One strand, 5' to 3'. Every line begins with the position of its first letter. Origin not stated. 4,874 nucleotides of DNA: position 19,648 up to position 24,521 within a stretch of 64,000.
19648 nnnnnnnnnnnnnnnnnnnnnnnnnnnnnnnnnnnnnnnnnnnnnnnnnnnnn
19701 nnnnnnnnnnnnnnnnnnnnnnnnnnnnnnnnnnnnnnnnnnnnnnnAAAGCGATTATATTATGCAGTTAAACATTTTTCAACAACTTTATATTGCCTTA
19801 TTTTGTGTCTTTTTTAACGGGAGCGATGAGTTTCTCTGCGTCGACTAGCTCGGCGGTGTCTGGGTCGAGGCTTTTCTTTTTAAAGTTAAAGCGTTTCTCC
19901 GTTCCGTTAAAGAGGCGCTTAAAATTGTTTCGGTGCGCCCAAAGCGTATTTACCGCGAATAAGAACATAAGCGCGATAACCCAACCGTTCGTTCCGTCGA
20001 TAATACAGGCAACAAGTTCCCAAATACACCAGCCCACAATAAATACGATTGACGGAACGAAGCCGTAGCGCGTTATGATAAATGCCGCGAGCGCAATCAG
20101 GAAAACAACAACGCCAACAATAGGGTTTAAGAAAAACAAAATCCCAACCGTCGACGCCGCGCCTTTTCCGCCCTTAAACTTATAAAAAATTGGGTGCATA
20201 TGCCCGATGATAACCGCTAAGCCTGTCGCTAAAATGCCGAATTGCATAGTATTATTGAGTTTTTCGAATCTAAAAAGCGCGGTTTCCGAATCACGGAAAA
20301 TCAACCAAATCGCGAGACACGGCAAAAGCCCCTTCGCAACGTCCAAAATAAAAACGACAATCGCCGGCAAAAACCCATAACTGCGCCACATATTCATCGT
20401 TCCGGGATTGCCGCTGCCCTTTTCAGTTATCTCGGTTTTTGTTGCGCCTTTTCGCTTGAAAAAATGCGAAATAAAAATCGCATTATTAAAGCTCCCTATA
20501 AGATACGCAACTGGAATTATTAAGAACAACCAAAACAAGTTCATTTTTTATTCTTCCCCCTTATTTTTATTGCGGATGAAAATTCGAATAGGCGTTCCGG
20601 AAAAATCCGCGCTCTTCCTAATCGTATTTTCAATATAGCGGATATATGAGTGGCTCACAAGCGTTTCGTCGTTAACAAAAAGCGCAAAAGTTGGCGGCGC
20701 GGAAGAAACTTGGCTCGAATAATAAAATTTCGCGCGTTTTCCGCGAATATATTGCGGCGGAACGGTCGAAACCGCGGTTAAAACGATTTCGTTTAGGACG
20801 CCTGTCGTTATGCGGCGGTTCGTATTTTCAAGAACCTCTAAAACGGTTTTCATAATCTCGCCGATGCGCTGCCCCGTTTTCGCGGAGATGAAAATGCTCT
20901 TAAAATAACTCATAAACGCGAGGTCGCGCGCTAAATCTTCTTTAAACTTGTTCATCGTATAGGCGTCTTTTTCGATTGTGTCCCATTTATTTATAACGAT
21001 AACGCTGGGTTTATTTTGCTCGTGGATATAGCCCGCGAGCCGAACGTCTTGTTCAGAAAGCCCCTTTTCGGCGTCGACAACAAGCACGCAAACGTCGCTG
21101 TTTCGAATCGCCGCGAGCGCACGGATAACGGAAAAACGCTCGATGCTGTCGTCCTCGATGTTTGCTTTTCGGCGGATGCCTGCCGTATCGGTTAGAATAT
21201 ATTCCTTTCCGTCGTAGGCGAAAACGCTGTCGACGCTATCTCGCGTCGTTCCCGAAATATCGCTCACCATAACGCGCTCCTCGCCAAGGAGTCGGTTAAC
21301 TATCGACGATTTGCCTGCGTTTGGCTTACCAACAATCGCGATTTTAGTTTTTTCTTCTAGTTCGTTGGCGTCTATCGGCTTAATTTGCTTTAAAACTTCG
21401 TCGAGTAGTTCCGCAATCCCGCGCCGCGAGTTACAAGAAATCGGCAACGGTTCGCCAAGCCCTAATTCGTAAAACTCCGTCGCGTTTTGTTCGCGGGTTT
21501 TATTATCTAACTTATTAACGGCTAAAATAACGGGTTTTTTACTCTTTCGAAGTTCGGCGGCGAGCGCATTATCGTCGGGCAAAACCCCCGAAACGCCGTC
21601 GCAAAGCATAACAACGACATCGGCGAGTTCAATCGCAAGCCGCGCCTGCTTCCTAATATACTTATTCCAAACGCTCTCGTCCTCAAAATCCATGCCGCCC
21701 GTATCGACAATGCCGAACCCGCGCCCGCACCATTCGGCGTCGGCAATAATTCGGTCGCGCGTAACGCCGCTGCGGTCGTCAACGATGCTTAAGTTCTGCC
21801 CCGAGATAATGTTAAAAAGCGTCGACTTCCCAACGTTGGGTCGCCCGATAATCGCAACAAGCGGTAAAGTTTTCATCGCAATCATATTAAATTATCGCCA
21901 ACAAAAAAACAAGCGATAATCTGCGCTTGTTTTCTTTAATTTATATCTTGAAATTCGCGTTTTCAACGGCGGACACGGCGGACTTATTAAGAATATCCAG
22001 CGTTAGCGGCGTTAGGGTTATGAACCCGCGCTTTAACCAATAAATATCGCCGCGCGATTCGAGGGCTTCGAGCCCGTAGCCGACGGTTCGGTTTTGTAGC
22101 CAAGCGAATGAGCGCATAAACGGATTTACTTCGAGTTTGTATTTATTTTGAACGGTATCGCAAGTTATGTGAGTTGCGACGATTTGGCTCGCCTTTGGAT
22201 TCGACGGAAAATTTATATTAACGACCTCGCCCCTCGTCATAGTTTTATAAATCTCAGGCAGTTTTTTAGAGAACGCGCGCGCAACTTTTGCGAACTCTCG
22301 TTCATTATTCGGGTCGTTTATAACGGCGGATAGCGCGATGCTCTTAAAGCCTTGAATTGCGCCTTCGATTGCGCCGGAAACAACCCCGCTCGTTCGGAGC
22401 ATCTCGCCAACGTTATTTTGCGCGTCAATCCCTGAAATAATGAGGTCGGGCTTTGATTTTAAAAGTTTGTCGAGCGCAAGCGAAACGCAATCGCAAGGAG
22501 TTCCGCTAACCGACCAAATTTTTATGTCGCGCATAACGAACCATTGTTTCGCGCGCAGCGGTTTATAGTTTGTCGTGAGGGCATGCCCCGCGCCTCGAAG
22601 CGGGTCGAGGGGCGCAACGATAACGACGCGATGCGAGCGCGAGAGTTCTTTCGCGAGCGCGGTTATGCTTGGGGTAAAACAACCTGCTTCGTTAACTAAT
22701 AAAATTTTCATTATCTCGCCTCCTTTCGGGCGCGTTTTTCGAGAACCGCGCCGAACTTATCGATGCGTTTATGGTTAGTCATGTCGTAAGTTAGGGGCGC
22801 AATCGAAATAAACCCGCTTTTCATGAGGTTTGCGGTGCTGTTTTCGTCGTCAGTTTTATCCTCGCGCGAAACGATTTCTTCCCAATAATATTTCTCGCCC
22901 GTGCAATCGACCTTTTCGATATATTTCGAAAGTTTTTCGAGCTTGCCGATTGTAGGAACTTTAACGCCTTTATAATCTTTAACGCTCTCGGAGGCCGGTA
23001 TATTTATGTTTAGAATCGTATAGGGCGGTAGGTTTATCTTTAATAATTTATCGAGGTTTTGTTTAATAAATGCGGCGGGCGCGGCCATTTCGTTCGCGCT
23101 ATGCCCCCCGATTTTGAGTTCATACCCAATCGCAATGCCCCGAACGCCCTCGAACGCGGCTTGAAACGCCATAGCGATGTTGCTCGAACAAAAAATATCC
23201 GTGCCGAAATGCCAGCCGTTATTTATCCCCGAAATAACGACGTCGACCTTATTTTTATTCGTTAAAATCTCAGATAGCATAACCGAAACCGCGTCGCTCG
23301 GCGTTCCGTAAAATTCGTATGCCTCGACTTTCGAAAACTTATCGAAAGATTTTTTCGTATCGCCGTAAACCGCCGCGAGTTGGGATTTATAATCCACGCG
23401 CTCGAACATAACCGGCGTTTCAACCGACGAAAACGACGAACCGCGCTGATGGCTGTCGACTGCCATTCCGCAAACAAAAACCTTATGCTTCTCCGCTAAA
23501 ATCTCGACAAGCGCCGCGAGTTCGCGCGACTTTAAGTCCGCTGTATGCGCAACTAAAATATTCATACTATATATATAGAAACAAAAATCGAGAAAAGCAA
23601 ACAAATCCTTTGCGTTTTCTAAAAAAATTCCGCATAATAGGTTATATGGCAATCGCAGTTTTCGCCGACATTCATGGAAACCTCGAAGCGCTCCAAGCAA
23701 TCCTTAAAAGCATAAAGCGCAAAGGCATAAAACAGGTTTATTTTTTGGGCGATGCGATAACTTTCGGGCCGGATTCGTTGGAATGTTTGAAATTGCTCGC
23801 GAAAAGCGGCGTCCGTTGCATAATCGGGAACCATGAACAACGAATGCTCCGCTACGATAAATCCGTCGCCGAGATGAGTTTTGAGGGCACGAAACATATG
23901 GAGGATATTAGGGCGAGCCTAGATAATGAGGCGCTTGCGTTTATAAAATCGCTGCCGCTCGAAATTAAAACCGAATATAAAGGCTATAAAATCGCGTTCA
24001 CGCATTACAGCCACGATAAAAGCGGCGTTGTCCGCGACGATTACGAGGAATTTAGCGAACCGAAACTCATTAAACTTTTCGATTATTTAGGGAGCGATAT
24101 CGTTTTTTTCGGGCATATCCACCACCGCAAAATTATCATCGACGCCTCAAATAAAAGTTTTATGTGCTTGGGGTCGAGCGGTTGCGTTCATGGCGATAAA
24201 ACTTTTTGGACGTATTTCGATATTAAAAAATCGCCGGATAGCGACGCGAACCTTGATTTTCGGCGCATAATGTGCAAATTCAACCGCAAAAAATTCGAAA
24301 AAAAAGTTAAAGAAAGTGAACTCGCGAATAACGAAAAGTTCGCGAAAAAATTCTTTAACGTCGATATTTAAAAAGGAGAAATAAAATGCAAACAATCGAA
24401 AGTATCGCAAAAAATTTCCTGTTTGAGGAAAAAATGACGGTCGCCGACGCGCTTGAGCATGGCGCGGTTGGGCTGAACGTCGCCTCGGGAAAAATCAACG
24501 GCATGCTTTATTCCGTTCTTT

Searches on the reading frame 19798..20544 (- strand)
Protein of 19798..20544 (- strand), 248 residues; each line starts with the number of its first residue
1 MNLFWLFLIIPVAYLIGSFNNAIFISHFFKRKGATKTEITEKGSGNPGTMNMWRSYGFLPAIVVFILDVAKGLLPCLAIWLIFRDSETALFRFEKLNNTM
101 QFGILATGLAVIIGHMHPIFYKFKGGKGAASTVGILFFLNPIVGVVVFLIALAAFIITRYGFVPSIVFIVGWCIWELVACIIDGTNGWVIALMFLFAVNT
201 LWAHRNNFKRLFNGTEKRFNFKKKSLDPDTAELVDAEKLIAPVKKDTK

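Call 40: search_protein_families(library=pfam, proteins=[window:19798-20544:-], max_evalue=0.0001)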
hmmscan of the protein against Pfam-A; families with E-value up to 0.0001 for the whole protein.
window:19798-20544:- (248 aa): 1 family
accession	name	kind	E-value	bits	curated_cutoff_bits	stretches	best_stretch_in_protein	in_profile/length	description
PF02660.20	G3P_acyltransf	-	3.6e-39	134.9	24.1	1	12-211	1-164/164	Glycerol-3-phosphate acyltransferase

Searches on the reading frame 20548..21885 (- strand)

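Call 28: search_protein_families(library=ncbifam, proteins=[window:20548-21885:-], max_evalue=0.00001)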
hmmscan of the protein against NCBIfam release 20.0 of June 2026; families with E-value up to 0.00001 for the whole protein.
window:20548-21885:- (445 aa): 35 families (the best 25 are shown)
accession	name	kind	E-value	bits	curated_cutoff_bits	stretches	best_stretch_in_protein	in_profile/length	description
TIGR03594.1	GTPase_EngA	equivalog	1.6e-162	541.5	306.7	1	8-437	1-431/432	ribosome biogenesis GTPase Der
NF002828.0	PRK03003.1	equivalog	9.5e-124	413.6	631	1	5-443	38-472/477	ribosome biogenesis GTPase Der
NF007071.0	PRK09518.1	equivalog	3e-122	409.5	953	1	5-442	269-702/706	bifunctional cytidylate kinase/GTPase Der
NF000908.1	PRK00089.1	equivalog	1.2e-56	192.1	237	2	182-355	6-170/291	GTPase Era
TIGR00450.1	mnmE_trmE_thdF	equivalog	2.4e-56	191.7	252.6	2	164-311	192-336/446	tRNA uridine-5-carboxymethylaminomethyl(34) synthesis GTPase MnmE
TIGR00231.1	small_GTP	domain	3e-55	186.5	42.5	2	179-348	3-162/164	GTP-binding protein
NF003661.0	PRK05291.1-3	equivalog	3.1e-51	175.1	380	2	173-356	210-374/448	tRNA uridine-5-carboxymethylaminomethyl(34) synthesis GTPase MnmE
TIGR03918.1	GTP_HydF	equivalog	2e-49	168.5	325.55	2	178-361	6-178/392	[FeFe] hydrogenase H-cluster maturation GTPase HydF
TIGR00436.1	era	equivalog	2.2e-45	155.2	116.25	2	181-355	2-166/270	GTPase Era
TIGR03596.1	GTPase_YlqF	equivalog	2.2e-30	106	208.2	2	78-238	12-174/276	ribosome biogenesis GTPase YlqF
TIGR00437.1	feoB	equivalog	1.1e-26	93.7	315.65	2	186-355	1-157/594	ferrous iron transport protein B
TIGR03598.1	GTPase_YsxC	equivalog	2.2e-25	89.4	124.45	2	174-347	13-184/186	ribosome biogenesis GTP-binding protein YihA/YsxC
TIGR03156.1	GTP_HflX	equivalog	2.3e-22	79.4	216.75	1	177-351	187-350/351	GTPase HflX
NF003255.0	PRK04213.1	equivalog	2.8e-19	69.2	164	1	175-358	5-198/204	GTP-binding protein EngB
NF008955.0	PRK12297.1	equivalog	3.6e-19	69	406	1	181-359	161-335/429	GTPase ObgE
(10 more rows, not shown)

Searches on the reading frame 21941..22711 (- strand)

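Call 40: search_protein_families(library=pfam, proteins=[window:21941-22711:-], max_evalue=0.0001)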
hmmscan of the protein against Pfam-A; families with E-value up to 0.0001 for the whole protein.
window:21941-22711:- (256 aa): 1 family
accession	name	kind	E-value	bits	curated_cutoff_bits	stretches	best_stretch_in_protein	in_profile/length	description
PF01975.23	SurE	-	4.6e-43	147.6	22.1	1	3-182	1-179/189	Survival protein SurE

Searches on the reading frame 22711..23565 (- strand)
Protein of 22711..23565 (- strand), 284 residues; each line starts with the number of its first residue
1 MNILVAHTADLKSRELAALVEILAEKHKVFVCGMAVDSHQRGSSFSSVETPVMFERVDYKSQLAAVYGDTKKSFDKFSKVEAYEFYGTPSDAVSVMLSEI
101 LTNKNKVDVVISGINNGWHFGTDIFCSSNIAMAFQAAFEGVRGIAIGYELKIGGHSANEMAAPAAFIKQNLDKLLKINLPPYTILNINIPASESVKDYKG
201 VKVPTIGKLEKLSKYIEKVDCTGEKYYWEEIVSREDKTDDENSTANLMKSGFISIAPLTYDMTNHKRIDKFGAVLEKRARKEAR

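Call 40: search_protein_families(library=pfam, proteins=[window:22711-23565:-], max_evalue=0.0001)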
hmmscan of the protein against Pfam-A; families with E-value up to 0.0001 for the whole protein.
window:22711-23565:- (284 aa): 1 family
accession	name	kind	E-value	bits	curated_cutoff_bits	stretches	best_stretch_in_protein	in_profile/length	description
PF01975.23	SurE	-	5e-27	95.4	22.1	1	11-208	9-184/189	Survival protein SurE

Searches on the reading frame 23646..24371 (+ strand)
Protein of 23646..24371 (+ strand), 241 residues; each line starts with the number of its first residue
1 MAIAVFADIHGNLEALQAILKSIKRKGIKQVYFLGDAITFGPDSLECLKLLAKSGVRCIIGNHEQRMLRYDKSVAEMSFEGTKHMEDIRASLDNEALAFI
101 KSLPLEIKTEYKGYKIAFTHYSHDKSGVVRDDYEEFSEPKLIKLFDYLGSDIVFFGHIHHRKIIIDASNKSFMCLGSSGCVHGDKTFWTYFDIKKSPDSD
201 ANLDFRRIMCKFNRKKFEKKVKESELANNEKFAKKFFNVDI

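Call 26: search_protein_families(library=ncbifam, proteins=[window:23646-24371:+], max_evalue=0.00001)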
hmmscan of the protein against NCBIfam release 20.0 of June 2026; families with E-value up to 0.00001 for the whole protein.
window:23646-24371:+ (241 aa): 5 families
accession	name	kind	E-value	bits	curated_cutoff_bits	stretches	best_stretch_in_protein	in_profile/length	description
NF001204.0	PRK00166.1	equivalog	3.6e-12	46.2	176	1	1-112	1-114/276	symmetrical bis(5'-nucleosyl)-tetraphosphatase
NF008516.0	PRK11439.1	equivalog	4.3e-11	43.2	326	1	3-172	19-201/218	protein-serine/threonine phosphatase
NF007425.0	PRK09968.1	equivalog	1.7e-08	34.4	332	1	3-126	17-148/218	protein-serine/threonine phosphatase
TIGR00668.1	apaH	equivalog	7.9e-07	28.8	222.85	1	1-117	1-119/279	bis(5'-nucleosyl)-tetraphosphatase (symmetrical) ApaH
TIGR00040.1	yfcE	subfamily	1.5e-06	28.3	56.25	1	1-182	1-138/158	YfcE family phosphodiesterase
